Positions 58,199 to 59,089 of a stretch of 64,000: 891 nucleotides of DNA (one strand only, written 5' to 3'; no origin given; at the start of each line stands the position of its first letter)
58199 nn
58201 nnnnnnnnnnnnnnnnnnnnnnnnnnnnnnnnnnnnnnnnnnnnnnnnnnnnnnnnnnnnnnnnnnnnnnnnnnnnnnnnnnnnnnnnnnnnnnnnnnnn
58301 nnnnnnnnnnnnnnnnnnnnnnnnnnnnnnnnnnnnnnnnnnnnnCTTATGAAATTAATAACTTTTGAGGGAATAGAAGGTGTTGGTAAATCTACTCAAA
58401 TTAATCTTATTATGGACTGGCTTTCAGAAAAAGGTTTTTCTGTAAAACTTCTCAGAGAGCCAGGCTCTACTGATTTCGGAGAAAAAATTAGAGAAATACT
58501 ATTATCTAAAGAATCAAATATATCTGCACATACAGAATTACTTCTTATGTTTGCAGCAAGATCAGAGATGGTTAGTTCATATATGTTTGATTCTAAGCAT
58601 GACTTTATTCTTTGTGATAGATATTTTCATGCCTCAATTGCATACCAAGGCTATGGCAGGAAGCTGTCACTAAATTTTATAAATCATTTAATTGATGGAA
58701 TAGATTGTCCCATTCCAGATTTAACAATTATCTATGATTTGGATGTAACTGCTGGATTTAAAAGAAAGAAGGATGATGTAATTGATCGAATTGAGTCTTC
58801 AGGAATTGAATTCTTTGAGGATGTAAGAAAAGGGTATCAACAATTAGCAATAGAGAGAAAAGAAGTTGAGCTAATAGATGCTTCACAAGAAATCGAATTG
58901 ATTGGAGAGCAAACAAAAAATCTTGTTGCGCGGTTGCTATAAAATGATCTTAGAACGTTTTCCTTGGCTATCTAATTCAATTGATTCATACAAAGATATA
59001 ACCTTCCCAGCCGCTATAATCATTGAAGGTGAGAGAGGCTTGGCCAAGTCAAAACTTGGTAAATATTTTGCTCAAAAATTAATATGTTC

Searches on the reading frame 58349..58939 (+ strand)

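Call 44: search_protein_families(library=pfam, proteins=[window:58349-58939:+], max_evalue=0.01)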
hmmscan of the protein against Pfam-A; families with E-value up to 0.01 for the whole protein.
window:58349-58939:+ (197 aa): 3 families
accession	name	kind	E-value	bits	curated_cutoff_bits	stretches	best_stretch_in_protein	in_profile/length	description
PF02223.23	Thymidylate_kin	-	1.1e-39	136.4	27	1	6-186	1-182/185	Thymidylate kinase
PF13401.12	AAA_22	-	0.0015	19.3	27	1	3-76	7-81/130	AAA domain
PF09153.16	MGMT_N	-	0.0071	16.8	22.1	0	17-61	40-84/90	Methylated DNA-protein cysteine methyltransferase, N-terminal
